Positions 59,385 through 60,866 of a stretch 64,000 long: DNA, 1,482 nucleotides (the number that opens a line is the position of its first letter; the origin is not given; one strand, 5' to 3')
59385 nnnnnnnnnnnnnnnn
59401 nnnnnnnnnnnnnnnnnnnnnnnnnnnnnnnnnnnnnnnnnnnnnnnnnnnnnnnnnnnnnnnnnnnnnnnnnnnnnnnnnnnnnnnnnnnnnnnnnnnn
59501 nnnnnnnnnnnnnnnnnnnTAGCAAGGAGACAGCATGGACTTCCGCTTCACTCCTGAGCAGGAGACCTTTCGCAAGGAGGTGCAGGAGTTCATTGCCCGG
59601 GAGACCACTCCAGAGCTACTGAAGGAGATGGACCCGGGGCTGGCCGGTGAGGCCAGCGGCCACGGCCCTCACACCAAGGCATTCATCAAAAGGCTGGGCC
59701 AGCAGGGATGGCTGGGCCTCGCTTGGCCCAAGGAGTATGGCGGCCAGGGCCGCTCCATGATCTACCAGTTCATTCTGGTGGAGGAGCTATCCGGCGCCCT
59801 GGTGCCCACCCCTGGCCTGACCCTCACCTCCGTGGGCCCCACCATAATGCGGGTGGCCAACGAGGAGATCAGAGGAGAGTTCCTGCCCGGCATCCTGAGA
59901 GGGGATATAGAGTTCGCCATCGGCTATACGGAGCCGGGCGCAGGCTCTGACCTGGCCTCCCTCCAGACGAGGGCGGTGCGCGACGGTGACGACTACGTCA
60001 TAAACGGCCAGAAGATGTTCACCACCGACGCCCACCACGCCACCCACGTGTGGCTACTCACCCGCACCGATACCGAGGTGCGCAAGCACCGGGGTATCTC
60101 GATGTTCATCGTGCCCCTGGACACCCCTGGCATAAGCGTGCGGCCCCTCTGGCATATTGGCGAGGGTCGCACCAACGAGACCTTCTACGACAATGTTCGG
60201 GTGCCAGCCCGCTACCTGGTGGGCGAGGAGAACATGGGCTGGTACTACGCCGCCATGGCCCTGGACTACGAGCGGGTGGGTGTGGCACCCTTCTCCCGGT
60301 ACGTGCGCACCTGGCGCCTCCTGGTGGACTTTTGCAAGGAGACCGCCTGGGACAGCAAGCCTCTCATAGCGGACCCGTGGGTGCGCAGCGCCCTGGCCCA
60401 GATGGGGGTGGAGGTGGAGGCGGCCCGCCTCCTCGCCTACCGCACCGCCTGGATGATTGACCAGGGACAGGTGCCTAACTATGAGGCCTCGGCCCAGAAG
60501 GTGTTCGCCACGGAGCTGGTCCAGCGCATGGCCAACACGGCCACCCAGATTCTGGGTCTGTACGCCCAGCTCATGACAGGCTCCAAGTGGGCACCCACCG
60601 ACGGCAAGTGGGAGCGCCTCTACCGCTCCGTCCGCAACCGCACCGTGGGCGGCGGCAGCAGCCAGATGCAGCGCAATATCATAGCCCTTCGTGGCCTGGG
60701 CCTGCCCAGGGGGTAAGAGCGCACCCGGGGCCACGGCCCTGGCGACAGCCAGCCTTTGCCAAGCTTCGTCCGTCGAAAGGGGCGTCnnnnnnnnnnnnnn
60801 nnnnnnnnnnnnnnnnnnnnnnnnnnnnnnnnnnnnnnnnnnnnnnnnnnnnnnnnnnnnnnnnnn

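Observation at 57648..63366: SBP copy 9 is transcriptionally fused to an acyl-CoA dehydrogenase and two family-III CoA-transferases, suggesting a carboxylate catabolic module rather than peptide uptake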

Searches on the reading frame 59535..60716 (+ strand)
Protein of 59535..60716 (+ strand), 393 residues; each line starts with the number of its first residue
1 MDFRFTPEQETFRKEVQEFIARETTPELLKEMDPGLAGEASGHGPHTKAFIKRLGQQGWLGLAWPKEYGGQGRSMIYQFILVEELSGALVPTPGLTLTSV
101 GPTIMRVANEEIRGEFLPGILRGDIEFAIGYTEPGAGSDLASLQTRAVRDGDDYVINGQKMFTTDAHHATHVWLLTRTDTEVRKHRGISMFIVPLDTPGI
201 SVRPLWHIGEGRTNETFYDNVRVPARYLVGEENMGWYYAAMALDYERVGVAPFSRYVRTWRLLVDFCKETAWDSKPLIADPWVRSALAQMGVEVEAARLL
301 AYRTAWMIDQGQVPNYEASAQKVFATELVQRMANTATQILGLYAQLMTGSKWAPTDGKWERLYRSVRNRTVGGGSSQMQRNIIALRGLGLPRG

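Call 10: search_protein_families(library=pfam, proteins=[window:59535-60713:+])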
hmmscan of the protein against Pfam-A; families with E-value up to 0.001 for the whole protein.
window:59535-60713:+ (393 aa): 4 families
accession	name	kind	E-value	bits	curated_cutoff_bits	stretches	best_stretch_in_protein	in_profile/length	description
PF00441.29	Acyl-CoA_dh_1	-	8.8e-33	114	22.4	1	233-386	1-148/150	Acyl-CoA dehydrogenase, C-terminal domain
PF02770.24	Acyl-CoA_dh_M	-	2.1e-24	85.9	33.3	1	128-220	1-96/97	Acyl-CoA dehydrogenase, middle domain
PF02771.21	Acyl-CoA_dh_N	-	7.8e-21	75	22.9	1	6-124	1-113/113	Acyl-CoA dehydrogenase, N-terminal domain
PF08028.16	Acyl-CoA_dh_2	-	0.00014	22.5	22.7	1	269-347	26-112/134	Acyl-CoA dehydrogenase, C-terminal domain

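Call 11: search_protein_families(library=ncbifam, proteins=[window:59535-60713:+], max_evalue=0.00001)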
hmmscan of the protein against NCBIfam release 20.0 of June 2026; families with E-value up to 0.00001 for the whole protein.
window:59535-60713:+ (393 aa): 19 families
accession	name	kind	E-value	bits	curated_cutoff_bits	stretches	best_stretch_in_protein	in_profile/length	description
TIGR03204.1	pimC_large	equivalog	7.8e-64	216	623.85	1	2-390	1-395/395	pimeloyl-CoA dehydrogenase large subunit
NF042972.1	AcrlCoAredClosAcrC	equivalog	6.6e-54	183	640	1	1-384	1-373/378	acryloyl-CoA reductase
NF045552.1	GlutCoADH_Des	equivalog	4.8e-45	154.4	470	1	1-390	1-382/387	glutaryl-CoA dehydrogenase Acd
NF008997.0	PRK12341.1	equivalog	3e-44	151.6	537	1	1-378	1-367/382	acyl-CoA dehydrogenase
TIGR03207.1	cyc_hxne_CoA_dh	equivalog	5.5e-42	143.8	575.35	1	48-384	35-368/372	cyclohexanecarboxyl-CoA dehydrogenase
NF043006.1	CyhCrbnylCoADH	equivalog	4.3e-40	137.9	650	1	28-384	18-372/380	cyclohexane-1-carbonyl-CoA dehydrogenase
NF042439.1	SulpropCoADesulf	equivalog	1e-37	129.8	600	1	50-388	29-371/379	3-sulfinopropanoyl-CoA desulfinase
NF045652.1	ProlPCPDhRedW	equivalog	9.7e-33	113.5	650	1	50-390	33-375/376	L-prolyl-[peptidyl-carrier protein] dehydrogenase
NF053553.1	prodigi_MBC_PigA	equivalog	2.8e-31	109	500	1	1-390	1-381/381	prodigiosin MBC biosynthesis dehydrogenase PigA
NF002885.1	PRK03354.1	equivalog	2.4e-30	105.8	540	1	1-379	1-365/378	crotonobetainyl-CoA dehydrogenase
NF058590.1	AcCoDHFadEBacil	equivalog_domain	1.1e-24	86.9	600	1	5-314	21-326/586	acyl-CoA dehydrogenase FadE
TIGR03203.1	pimD_small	equivalog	3.9e-19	69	652.7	1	43-233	35-226/378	pimeloyl-CoA dehydrogenase small subunit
TIGR04022.1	sulfur_SfnB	equivalog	2.8e-13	49.5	430.9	1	51-371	39-364/391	SfnB family sulfur acquisition oxidoreductase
NF049984.1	Rv1679_FadE16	equivalog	7.1e-12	45.2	600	1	47-310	26-295/371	Rv1679 family acyl-CoA dehydrogenase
NF052270.1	Staph_DH_FadE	equivalog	3.8e-10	39.1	600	1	103-341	116-355/400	acyl-CoA dehydrogenase FadE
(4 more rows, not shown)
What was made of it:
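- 59535..60716 (+): Acyl-CoA dehydrogenase, the alpha-type subunit of the alpha2beta2 ChsE4/FadE26/Tcur3483/PimC kind. Glu246 is the catalytic base. The Pro-x-Pro loop and the GGG motif are kept. No beta-subunit gene follows. Calls 10 and 11.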

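Call 13: find_encoding_contigs(protein=window:59535-60716:+, flank=10000, max_places=6)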
Protein window:59535-60716:+ (393 aa): 2 contigs read that carry it; 2 places shown.
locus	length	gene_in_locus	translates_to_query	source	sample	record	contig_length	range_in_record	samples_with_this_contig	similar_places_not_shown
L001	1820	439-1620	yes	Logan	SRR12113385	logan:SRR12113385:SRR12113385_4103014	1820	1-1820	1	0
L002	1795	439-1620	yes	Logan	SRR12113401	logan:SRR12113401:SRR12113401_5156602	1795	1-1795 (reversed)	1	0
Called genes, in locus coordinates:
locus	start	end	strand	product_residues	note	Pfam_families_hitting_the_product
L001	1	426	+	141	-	?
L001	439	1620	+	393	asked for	PF02771:Acyl-CoA_dh_N, PF02770:Acyl-CoA_dh_M, PF00441:Acyl-CoA_dh_1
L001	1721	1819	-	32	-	?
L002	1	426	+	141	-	?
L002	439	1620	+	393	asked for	PF02771:Acyl-CoA_dh_N, PF02770:Acyl-CoA_dh_M, PF00441:Acyl-CoA_dh_1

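Call 14: search_solved_structures(query=window:59535-60713:+, max_evalue=1e-20)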
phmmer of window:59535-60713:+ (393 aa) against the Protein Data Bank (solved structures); distinct sequences matched with E-value up to 1e-20: 56.
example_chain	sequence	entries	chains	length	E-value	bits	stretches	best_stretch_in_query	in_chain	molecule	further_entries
6wy8_B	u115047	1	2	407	7.9e-88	298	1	37-392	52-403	Acyl-CoA dehydrogenase domain protein Tcur3483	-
6wy9_A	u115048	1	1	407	4.5e-87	295.5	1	37-392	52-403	Acyl-CoA dehydrogenase domain protein Tcur3483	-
4x28_A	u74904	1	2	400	6e-85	288.5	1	3-392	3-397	Acyl-CoA dehydrogenase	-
5ol2_C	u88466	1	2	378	2e-43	151.8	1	50-384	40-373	Acyl-CoA dehydrogenase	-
4u83_A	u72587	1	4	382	4.5e-43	150.6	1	17-387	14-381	Acyl-CoA dehydrogenase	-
2pg0_A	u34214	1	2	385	1.1e-42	149.4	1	44-384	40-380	Acyl-CoA dehydrogenase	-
5lnx_A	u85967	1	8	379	4.2e-42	147.5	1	6-385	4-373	Acyl-CoA dehydrogenase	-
6fah_C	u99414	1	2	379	2.5e-39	138.3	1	5-384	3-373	Caffeyl-CoA reductase-Etf complex subunit CarC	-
1ukw_A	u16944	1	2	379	1.3e-38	135.9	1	50-385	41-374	acyl-CoA dehydrogenase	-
3mpi_A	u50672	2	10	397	1.4e-38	135.8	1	1-390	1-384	Glutaryl-CoA dehydrogenase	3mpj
1egc_A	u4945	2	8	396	1.7e-38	135.5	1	3-385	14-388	MEDIUM CHAIN ACYL-COA DEHYDROGENASE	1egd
3pfd_A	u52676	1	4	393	3.3e-38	134.6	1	7-383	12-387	Acyl-CoA dehydrogenase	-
8i4p_A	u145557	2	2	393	9.9e-38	133.1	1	66-385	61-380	Acyl-CoA dehydrogenase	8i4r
7w0j_A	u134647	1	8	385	9.9e-38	133.1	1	66-384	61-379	Acyl-CoA dehydrogenase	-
4iv6_A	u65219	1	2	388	2.2e-37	131.9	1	5-385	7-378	Acyl-CoA dehydrogenase FadE3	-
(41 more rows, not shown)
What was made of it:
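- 59535..60716 (+): Call 14 (6wy8_B 7.9e-88, 4x28_A 6e-85, next hit 2e-43).
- Its top solved relatives are the alpha subunits of alpha2beta2 steroid ACADs, about 40 orders of magnitude ahead of ordinary ACADs (call 14). The best solved relatives are Tcur3483 and ChsE4 (call 14).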

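Call 18: find_homologous_proteins(query=window:59535-60713:+, max_evalue=1e-30)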
Query window:59535-60713:+ (393 aa): 7990 proteins with E <= 1e-30 among 8000 candidates; the best 120 are listed.
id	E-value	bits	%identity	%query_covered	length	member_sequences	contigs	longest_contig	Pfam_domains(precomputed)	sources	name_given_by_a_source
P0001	1.8e-267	904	100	100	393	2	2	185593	PF02770.25,PF00441.30,PF02771.22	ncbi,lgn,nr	ncbi:MAG: acyl-CoA dehydrogenase family protein [Chloroflexi bacterium]|nr:acyl-CoA dehydrogenase fa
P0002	5.9e-200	682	75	100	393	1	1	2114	PF02770.25,PF00441.30,PF02771.22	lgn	-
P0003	1.4e-180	618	67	100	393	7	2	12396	PF02770.25,PF00441.30,PF02771.22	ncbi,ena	-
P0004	9.0e-176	602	67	100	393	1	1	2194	PF02770.25,PF00441.30,PF08028.17,PF02771.22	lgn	-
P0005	8.8e-161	553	61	100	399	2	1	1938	PF02770.25,PF00441.30,PF02771.22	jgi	jgi:alkylation response protein AidB-like acyl-CoA dehydrogenase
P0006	3.6e-151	521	61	92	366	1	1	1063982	PF02770.25,PF00441.30,PF02771.22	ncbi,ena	-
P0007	3.8e-145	502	55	100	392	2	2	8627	PF02770.25,PF00441.30,PF02771.22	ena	-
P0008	2.0e-144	499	59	100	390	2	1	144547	PF02770.25,PF00441.30,PF02771.22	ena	-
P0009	6.0e-141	488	57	100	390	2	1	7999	PF02770.25,PF00441.30,PF02771.22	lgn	-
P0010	1.2e-138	480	56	100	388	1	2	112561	PF02770.25,PF00441.30,PF02771.22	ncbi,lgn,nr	ncbi:MAG: acyl-CoA dehydrogenase family protein [Chloroflexi bacterium]|nr:acyl-CoA dehydrogenase fa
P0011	2.0e-138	480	57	100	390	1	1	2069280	PF02770.25,PF00441.30,PF02771.22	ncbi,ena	-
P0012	7.4e-137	474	57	100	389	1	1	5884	PF02770.25,PF00441.30,PF02771.22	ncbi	-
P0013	1.0e-136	474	56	100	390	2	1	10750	PF02770.25,PF00441.30,PF02771.22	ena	-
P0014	4.6e-136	472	55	100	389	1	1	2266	PF02770.25,PF00441.30,PF02771.22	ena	-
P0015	1.3e-135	470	55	100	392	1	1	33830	PF02770.25,PF00441.30,PF02771.22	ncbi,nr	ncbi:MAG: acyl-CoA dehydrogenase family protein [Chloroflexi bacterium]|nr:acyl-CoA dehydrogenase fa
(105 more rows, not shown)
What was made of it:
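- Some databases name 50-54% homologs '3-oxocholest-4-en-26-oyl-CoA dehydrogenase alpha subunit' (call 18).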

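Call 19: find_encoding_contigs(protein=P0003, flank=8000, max_places=2)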
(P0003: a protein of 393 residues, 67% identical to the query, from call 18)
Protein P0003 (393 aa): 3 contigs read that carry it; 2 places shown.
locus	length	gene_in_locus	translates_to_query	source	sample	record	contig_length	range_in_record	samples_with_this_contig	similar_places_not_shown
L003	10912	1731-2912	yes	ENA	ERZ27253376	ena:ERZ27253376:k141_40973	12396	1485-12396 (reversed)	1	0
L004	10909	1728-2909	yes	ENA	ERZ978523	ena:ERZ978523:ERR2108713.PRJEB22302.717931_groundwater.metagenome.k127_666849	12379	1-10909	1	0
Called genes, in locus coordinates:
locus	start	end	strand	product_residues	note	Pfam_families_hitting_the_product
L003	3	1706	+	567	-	?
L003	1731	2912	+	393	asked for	PF02771:Acyl-CoA_dh_N, PF02770:Acyl-CoA_dh_M, PF00441:Acyl-CoA_dh_1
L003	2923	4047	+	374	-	PF02771:Acyl-CoA_dh_N, PF02770:Acyl-CoA_dh_M, PF00441:Acyl-CoA_dh_1, PF08028:Acyl-CoA_dh_2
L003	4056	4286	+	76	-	PF04945:YHS (weak)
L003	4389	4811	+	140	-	-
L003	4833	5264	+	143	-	PF13452:FAS1_DH_region (faint), PF01575:MaoC_dehydratas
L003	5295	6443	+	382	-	PF22691:Thiolase_C_1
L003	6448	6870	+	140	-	PF12172:zf-ChsH2, PF01796:OB_ChsH2_C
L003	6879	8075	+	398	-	PF02515:CoA_transf_3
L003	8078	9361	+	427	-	PF02515:CoA_transf_3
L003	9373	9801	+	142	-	PF01575:MaoC_dehydratas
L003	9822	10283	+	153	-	PF01575:MaoC_dehydratas, PF13452:FAS1_DH_region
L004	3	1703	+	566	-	?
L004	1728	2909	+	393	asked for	PF02771:Acyl-CoA_dh_N, PF02770:Acyl-CoA_dh_M, PF00441:Acyl-CoA_dh_1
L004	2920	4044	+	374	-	PF02771:Acyl-CoA_dh_N, PF02770:Acyl-CoA_dh_M, PF00441:Acyl-CoA_dh_1, PF08028:Acyl-CoA_dh_2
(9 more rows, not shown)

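Call 20: find_encoding_contigs(protein=P0006, flank=8000, max_places=2)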
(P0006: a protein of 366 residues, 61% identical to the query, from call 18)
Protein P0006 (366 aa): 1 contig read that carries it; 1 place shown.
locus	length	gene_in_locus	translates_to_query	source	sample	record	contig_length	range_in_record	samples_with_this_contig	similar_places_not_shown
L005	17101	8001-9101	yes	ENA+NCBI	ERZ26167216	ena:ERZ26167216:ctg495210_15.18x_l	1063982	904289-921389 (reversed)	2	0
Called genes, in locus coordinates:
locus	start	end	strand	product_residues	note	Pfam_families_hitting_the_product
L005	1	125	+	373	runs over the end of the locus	PF04443:LuxE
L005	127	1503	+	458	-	PF05893:LuxC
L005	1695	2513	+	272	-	PF00899:ThiF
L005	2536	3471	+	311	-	PF00291:PALP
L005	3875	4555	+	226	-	PF00486:Trans_reg_C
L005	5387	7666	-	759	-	PF01315:Ald_Xan_dh_C, PF02738:MoCoBD_1, PF20256:MoCoBD_2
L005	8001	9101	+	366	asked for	PF02771:Acyl-CoA_dh_N, PF02770:Acyl-CoA_dh_M, PF00441:Acyl-CoA_dh_1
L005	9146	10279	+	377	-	PF02771:Acyl-CoA_dh_N, PF02770:Acyl-CoA_dh_M, PF00441:Acyl-CoA_dh_1, PF08028:Acyl-CoA_dh_2 (weak)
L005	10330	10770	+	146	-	-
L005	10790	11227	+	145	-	PF01575:MaoC_dehydratas (weak)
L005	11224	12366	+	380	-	PF22691:Thiolase_C_1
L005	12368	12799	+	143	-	PF12172:zf-ChsH2, PF01796:OB_ChsH2_C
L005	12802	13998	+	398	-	PF02515:CoA_transf_3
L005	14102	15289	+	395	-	PF02515:CoA_transf_3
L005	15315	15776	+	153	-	PF01575:MaoC_dehydratas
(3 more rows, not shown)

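Call 21: find_encoding_contigs(protein=P0008, flank=8000, max_places=2)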
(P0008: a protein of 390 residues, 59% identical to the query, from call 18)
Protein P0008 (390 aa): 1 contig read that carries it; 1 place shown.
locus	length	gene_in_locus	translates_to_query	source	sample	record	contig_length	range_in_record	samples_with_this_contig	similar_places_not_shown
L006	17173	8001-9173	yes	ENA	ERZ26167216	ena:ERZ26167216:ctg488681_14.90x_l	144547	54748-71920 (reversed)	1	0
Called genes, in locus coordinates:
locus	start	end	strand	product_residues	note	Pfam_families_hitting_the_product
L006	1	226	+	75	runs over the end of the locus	-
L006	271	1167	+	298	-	PF09678:Caa3_CtaG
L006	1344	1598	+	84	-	PF13175:AAA_15, PF13514:AAA_27 (weak), PF13476:AAA_23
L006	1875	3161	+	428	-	PF13304:AAA_21 (weak), PF13175:AAA_15 (weak)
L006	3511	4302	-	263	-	PF00378:ECH_1, PF16113:ECH_2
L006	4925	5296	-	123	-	-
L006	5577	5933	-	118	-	PF03795:YCII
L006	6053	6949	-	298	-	PF00106:adh_short, PF08659:KR, PF23441:SDR (weak), PF13561:adh_short_C2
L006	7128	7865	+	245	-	PF00561:Abhydrolase_1, PF12146:Hydrolase_4 (weak), PF12697:Abhydrolase_6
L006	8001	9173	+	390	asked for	PF02771:Acyl-CoA_dh_N, PF02770:Acyl-CoA_dh_M, PF00441:Acyl-CoA_dh_1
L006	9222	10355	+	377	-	PF02771:Acyl-CoA_dh_N, PF02770:Acyl-CoA_dh_M, PF00441:Acyl-CoA_dh_1, PF08028:Acyl-CoA_dh_2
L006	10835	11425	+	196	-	PF16912:Glu_dehyd_C, PF00107:ADH_zinc_N, PF13602:ADH_zinc_N_2 (weak)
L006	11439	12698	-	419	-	PF07690:MFS_1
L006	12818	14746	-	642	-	PF03462:PCRF, PF00472:RF-1, PF17827:PrmC_N, PF05175:MTS, PF06325:PrmA, PF12847:Methyltransf_18 (weak), PF08242:Methyltransf_12 (weak), PF13649:Methyltransf_25, +3 more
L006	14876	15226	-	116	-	-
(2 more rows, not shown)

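Call 26: find_related_loci(query=window:59535-60713:+, collection=genome_contigs, flank=10000)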
Query window:59535-60713:+ (393 aa) in genome_contigs; peptide patterns used: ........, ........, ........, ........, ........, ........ (x = any residue, [..] = any of these).
599 stretches matched a pattern (row limit reached: there are more); 594 encode a relative of the query (tblastn E <= 1e-3); the best 80 are kept; 80 distinct loci.
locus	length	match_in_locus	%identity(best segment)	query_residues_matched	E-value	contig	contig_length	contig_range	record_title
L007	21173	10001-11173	54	1-392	9e-137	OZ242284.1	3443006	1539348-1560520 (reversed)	MAG: Dehalococcoidia bacterium isolate 33b6bc49-da4e-4245-9c13-a272f439a3dc genome assembly, chromosome: 1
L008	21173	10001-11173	54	1-392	2e-136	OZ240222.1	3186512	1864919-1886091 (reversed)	MAG: Dehalococcoidia bacterium isolate bda7ac21-848d-445c-aae4-c7980c7e0923 genome assembly, chromosome: 1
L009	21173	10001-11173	54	1-392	5e-136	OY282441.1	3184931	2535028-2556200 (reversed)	MAG: uncultured Dehalococcoidia bacterium genome assembly, chromosome: 1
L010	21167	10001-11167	54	1-392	6e-135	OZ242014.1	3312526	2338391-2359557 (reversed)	MAG: Dehalococcoidia bacterium isolate dc00a5be-81f4-4acd-b4e2-246381d7a392 genome assembly, chromosome: 1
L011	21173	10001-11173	54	1-392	1e-134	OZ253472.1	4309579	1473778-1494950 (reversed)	MAG: Dehalococcoidia bacterium isolate 530a8394-237e-405c-b316-5e5b388c5070 genome assembly, chromosome: 1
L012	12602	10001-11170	51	1-392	3e-131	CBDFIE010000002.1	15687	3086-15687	MAG: Dehalococcoidia bacterium isolate e15c664c-3ff3-49b4-8099-ba0b4cb4bcc2 genome assembly, contig: contig_2, whole gen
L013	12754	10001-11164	50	1-392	6e-125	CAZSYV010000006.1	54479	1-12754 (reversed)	MAG TPA_asm: uncultured Klebsiella sp. isolate binchicken_co235_70 genome assembly, contig: NODE_1436_length_54479_cov_1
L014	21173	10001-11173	55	1-392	6e-138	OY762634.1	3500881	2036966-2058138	MAG: Dehalococcoidia bacterium isolate 5218cef7-9544-4829-ade7-f4022e2b34b8 genome assembly, chromosome: 1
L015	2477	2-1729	48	1-393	2e-128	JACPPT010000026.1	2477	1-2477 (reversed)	MAG: Chloroflexi bacterium isolate NC_groundwater_634_Ag_B-0.1um_53_56 B_1_S1_Biohub_coassembly_k141_1683526, whole geno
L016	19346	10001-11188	51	1-393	2e-121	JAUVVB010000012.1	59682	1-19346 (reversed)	MAG: Chloroflexota bacterium isolate CSMAG_1153 CSMAG_1153_k127_1710040_length_59682_cov_86.5901, whole genome shotgun s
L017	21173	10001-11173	48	1-392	2e-116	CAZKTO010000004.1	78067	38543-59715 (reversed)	MAG TPA_asm: uncultured Dehalococcoidia bacterium isolate SRP119689_co1_48 genome assembly, contig: NODE_323_length_7806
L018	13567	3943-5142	47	1-393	3e-113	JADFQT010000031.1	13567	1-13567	MAG: Chloroflexota bacterium isolate B80T1B5 B80T1B5_NODE4965, whole genome shotgun sequence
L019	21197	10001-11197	46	1-392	1e-112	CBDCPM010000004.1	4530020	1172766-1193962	MAG: Dehalococcoidia bacterium isolate e106aa75-8e7b-471b-8364-be862cd00600 genome assembly, contig: contig_4, whole gen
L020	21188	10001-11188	46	1-393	3e-112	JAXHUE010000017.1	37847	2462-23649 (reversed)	MAG: Chloroflexota bacterium isolate MAG43_tar_biofilm MAG43_17, whole genome shotgun sequence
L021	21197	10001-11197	45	1-392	2e-112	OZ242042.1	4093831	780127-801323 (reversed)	MAG: Dehalococcoidia bacterium isolate f9cecd87-683c-406e-b8e3-528e430a091d genome assembly, chromosome: 1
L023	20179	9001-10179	47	1-393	3e-111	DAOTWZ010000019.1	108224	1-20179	MAG TPA_asm: Dehalococcoidia bacterium isolate H17_190 k77_119160, whole genome shotgun sequence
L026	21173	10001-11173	48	1-392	4e-111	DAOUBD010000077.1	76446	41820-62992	MAG TPA_asm: Dehalococcoidia bacterium isolate H68_705 k101_315103, whole genome shotgun sequence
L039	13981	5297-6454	47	1-385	2e-108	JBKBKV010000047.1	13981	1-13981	MAG: Dehalococcoidia bacterium isolate 21I_052.bin.40 NODE_47_length_13981_cov_6.144707, whole genome shotgun sequence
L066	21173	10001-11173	44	1-392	3e-99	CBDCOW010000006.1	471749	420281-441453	MAG: Dehalococcoidia bacterium isolate b2375acc-e336-44db-93fb-aeb584a91759 genome assembly, contig: contig_6, whole gen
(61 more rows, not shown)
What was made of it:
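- Closest known: CaiB/BaiF CoA-transferase expansions in SAR202 and other Chloroflexota. Same: The nearest genome relatives of this ACAD are Dehalococcoidia and SAR202 MAGs (call 26).
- The same ACAD family includes PimC and many uncharacterised paralogs in Dehalococcoidia and SAR202 (call 26).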
